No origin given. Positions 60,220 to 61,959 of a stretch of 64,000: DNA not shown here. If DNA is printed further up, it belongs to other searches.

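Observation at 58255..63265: Paired polyprenyl-phosphate sugar synthases (GtrB-like and DPM1-like) flanking a TMTC/PMT-like GT-C/TPR protein: a candidate periplasmic glycosylation module inside the EPS locus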

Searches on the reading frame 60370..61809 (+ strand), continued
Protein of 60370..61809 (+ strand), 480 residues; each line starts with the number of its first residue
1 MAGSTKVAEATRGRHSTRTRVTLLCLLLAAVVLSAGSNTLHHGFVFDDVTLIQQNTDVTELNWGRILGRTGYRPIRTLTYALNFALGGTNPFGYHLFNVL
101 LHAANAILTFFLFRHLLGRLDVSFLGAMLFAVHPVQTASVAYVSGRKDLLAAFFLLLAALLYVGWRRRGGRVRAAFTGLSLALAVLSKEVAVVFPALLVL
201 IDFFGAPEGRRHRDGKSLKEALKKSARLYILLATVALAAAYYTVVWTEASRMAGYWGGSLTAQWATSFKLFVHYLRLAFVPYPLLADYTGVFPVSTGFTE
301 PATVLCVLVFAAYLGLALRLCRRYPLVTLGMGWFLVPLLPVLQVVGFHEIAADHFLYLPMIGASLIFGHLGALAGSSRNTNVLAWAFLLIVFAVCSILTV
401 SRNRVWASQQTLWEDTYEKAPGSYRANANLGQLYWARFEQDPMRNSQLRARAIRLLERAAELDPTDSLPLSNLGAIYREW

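Call 76: search_protein_representatives(alignment_id=A2)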
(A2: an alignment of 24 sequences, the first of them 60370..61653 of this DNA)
Query: 24 sequences, 434 profile positions. Proteins with E-value up to 0.001 (for the whole library): 121964; up to 1e-10: 90493; up to 1e-30: 37856. The best 150 are listed.
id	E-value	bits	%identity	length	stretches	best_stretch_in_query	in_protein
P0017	5.1e-193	658.5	-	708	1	1-433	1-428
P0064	4.2e-191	652.2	-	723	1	1-434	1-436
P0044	1.4e-187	640.6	-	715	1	8-434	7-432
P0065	1.7e-184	630.4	-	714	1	1-433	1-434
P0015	4.2e-181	619.3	-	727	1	10-434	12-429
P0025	2.7e-180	616.6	-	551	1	22-434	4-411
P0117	3.8e-178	609.5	-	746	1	4-434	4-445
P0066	1.9e-176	603.9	-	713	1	6-433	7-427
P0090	1.8e-172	590.8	-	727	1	3-433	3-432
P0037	5.6e-172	589.2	-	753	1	15-433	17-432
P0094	6.3e-172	589.0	-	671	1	9-434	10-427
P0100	1.9e-171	587.4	-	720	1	6-433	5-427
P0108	1.2e-170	584.7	-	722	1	7-434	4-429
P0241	2.5e-166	570.5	-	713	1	7-434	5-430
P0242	4.0e-164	563.3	-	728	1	7-433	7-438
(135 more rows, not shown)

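Call 79: search_protein_families(library=ncbifam, max_evalue=1e-10, proteins=[L001:11948-13354:+, L001:10917-11948:+, L001:13424-14452:+])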
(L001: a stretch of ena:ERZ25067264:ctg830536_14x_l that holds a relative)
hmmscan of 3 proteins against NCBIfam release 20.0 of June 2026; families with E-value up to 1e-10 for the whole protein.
L001:11948-13354:+ (469 aa): 7 families
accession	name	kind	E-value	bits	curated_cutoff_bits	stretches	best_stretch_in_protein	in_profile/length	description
NF047673.2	TeichurnBiosyTuaD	equivalog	9.6e-137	456.7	700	2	2-305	3-305/439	UDP-glucose 6-dehydrogenase TuaD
TIGR03026.1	NDP-sugDHase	subfamily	2.3e-123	412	189.8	2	1-305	1-308/413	nucleotide sugar dehydrogenase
NF041297.1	UDPGDh_AglM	equivalog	7e-105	351.4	670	2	1-299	1-306/429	UDP-glucose 6-dehydrogenase AglM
NF008286.0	PRK11064.1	equivalog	2.5e-44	151.5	459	1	2-311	5-313/420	UDP-N-acetyl-D-mannosamine dehydrogenase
NF040825.1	UDPMaNacDH_Arch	equivalog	5.6e-44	150.6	750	1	1-274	1-271/418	UDP-N-acetyl-D-mannosamine dehydrogenase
NF011631.0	PRK15057.1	equivalog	8.2e-36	123.9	757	1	1-302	1-292/388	UDP-glucose 6-dehydrogenase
NF011729.0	PRK15182.1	equivalog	9.6e-13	47.7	592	1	2-301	8-301/425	Vi polysaccharide biosynthesis UDP-N-acetylglucosamine C-6 dehydrogenase TviB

L001:10917-11948:+ (344 aa): 2 families
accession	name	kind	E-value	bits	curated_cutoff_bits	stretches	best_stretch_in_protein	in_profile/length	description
NF045667.1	MTase_DVU1556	equivalog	1.8e-13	50.4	155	1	120-214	23-119/213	DVU_1556 family methyltransferase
TIGR01983.1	UbiG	equivalog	3.3e-12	46.2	102.95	1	84-215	12-152/228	bifunctional 2-polyprenyl-6-hydroxyphenol methylase/3-demethylubiquinol 3-O-methyltransferase UbiG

L001:13424-14452:+ (343 aa): 7 families
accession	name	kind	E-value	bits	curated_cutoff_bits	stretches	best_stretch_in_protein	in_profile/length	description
TIGR03965.1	mycofact_glyco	equivalog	3.9e-26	92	280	1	6-231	73-293/467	mycofactocin biosynthesis glycosyltransferase MftF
NF041875.1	EPS_EpsD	equivalog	6.5e-23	81.6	370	1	10-221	2-209/325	exopolysaccharide biosynthesis glycosyltransferase EpsD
NF047683.1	TeichurnBiosyTuaG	equivalog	4.1e-14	52.8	400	1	7-134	6-136/252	teichuronic acid biosynthesis protein TuaG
NF045692.1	OglycostaseCruG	equivalog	8.3e-12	44.7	600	0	8-66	42-102/386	2'-O-glycosyltransferase CruG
NF038302.1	EPS_HpsE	equivalog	1.1e-11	44.2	300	1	10-125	4-126/307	hormogonium polysaccharide biosynthesis glycosyltransferase HpsE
TIGR03937.1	PgaC_IcaA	equivalog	3.1e-11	42.9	422.3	0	7-114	45-154/407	poly-beta-1,6-N-acetyl-D-glucosamine synthase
NF007482.0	PRK10073.1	equivalog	3.9e-11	42.5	423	0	7-112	6-112/334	glycosyltransferase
